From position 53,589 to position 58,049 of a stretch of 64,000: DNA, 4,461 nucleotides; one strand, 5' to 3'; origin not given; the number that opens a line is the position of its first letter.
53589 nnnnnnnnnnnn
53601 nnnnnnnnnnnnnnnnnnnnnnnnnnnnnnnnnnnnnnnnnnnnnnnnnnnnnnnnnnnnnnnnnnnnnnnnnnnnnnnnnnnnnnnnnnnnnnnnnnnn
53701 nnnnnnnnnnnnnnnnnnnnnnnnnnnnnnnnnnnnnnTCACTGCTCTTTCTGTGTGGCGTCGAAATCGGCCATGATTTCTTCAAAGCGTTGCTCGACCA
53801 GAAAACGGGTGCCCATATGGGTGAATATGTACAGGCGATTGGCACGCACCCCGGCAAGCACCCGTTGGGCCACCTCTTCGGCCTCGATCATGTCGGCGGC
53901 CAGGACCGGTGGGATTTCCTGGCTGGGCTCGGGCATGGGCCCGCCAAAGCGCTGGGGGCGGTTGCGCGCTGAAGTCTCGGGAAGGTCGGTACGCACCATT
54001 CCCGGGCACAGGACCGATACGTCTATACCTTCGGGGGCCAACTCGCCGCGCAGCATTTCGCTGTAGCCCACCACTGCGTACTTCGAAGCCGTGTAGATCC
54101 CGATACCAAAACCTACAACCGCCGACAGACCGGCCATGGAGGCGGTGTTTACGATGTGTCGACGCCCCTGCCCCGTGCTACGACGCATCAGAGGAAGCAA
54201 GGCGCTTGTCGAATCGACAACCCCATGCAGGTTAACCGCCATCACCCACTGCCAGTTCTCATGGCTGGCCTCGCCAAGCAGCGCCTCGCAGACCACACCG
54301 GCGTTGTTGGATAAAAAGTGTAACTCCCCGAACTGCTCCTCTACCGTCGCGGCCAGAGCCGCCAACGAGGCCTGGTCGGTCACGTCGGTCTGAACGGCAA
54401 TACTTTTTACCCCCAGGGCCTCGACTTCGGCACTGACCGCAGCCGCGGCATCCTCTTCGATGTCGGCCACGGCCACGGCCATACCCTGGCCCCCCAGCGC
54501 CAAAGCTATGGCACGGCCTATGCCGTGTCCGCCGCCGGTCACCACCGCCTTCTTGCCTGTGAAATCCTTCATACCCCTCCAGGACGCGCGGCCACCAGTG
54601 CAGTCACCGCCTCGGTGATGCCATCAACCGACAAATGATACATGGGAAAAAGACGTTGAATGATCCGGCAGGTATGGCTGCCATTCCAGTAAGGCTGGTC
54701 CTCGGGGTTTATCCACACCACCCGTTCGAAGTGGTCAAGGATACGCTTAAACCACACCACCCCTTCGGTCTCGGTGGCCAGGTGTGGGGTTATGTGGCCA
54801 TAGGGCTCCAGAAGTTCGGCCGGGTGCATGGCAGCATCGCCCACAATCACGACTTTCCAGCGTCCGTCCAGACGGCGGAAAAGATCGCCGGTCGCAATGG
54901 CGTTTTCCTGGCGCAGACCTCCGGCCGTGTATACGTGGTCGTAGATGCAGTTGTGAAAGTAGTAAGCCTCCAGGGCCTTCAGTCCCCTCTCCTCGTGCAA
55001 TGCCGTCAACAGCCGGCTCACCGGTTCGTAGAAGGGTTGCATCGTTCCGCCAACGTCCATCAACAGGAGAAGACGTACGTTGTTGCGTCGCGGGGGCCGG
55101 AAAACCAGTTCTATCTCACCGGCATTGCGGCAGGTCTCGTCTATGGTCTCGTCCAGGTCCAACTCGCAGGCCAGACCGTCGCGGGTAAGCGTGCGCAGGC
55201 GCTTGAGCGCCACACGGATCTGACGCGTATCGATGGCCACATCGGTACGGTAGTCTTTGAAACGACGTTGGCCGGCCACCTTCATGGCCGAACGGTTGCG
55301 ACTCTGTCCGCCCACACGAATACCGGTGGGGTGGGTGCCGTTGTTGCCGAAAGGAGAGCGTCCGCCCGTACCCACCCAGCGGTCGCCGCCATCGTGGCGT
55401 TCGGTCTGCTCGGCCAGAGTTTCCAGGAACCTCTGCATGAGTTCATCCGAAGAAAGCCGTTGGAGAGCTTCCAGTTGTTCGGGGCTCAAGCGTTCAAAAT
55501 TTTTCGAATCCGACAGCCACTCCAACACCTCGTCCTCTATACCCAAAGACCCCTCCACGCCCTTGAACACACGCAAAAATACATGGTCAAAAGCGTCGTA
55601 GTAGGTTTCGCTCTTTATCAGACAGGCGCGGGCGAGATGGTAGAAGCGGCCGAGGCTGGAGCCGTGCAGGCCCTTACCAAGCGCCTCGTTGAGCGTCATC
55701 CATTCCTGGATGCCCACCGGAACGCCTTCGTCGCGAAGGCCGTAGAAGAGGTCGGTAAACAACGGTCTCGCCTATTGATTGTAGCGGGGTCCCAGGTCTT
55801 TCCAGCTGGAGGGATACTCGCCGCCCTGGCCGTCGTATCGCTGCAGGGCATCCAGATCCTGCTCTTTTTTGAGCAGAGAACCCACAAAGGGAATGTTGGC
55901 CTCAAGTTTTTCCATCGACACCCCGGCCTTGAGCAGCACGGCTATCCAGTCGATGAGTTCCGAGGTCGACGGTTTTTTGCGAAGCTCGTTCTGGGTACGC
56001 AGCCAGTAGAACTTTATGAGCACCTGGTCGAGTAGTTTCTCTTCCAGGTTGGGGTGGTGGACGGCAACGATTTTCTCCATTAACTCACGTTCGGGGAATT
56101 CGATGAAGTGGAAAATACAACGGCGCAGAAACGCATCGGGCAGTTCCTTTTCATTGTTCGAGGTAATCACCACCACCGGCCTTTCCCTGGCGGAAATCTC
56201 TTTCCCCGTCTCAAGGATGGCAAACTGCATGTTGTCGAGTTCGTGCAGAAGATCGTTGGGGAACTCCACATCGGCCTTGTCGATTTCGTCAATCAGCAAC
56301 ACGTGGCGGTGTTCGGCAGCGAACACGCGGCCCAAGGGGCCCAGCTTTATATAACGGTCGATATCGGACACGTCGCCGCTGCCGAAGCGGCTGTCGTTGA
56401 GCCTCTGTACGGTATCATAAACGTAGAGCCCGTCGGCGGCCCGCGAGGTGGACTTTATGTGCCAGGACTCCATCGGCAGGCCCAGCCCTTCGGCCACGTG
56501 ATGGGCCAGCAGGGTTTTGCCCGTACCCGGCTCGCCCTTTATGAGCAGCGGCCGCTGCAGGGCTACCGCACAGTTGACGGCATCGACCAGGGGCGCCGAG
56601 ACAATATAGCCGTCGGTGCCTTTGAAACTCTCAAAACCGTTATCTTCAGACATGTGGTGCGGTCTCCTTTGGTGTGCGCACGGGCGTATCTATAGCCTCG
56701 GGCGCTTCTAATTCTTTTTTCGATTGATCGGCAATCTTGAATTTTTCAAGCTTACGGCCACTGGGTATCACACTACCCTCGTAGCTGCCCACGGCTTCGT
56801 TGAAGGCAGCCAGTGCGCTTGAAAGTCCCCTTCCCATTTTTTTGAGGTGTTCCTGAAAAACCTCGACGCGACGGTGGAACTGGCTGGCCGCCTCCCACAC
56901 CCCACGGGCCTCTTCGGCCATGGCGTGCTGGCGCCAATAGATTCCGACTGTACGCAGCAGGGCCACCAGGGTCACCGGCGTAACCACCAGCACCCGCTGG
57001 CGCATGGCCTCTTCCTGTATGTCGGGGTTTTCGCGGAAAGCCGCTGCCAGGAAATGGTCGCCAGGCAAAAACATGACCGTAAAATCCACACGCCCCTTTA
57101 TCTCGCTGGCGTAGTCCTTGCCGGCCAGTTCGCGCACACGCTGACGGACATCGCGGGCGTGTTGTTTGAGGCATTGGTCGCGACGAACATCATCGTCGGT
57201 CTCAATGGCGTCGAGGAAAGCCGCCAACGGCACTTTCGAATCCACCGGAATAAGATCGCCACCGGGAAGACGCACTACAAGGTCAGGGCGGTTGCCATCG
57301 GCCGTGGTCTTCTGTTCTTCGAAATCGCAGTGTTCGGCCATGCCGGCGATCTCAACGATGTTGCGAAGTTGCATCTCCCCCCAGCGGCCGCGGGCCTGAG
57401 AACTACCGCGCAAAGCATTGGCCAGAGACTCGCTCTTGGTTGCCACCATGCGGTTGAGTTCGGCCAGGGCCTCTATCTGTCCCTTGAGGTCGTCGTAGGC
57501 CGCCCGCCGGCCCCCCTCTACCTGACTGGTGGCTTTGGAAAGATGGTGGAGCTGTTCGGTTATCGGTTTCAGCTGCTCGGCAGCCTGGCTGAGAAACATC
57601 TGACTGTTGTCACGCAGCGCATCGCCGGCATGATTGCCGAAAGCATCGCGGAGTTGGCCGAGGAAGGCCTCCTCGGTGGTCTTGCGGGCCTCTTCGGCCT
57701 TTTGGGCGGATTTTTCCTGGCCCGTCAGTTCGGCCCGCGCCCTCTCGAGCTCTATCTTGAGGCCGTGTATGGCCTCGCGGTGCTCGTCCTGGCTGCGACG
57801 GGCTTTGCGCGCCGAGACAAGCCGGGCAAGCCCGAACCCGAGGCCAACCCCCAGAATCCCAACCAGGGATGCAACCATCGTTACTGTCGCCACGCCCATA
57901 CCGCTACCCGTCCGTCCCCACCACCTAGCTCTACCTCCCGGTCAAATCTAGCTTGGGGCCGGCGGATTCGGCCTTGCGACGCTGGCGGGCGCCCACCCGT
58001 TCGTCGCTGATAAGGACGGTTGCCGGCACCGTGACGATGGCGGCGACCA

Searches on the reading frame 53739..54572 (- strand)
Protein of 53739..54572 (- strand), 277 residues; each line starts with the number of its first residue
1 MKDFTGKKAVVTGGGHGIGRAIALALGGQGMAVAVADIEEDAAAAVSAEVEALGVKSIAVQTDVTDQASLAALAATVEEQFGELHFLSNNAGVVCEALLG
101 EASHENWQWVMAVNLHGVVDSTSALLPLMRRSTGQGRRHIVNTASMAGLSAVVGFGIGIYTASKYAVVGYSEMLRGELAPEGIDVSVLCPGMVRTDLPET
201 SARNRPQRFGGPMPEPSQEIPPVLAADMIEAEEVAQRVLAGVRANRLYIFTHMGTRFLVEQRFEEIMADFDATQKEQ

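Call 29: search_protein_families(library=pfam, proteins=[window:53739-54572:-], max_evalue=0.00001)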
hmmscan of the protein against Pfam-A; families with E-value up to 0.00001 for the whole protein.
window:53739-54572:- (277 aa): 3 families
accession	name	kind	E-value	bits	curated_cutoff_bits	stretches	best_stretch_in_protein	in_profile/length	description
PF00106.31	adh_short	-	2.2e-49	168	26.6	1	7-201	1-190/195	short chain dehydrogenase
PF13561.12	adh_short_C2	-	3.5e-37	128.7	27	1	16-201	6-184/236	Enoyl-(Acyl carrier protein) reductase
PF08659.16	KR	-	8.9e-10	39.2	22.6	1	10-149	4-140/180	KR domain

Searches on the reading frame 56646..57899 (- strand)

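Call 28: search_protein_families(library=ncbifam, proteins=[window:56646-57899:-], max_evalue=0.00001)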
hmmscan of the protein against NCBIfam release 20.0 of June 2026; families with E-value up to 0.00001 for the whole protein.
window:56646-57899:- (417 aa): 1 family
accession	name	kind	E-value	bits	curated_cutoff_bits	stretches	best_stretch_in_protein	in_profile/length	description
NF007686.0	PRK10361.1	equivalog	1.4e-37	129.5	810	1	109-370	141-407/475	DNA recombination protein RmuC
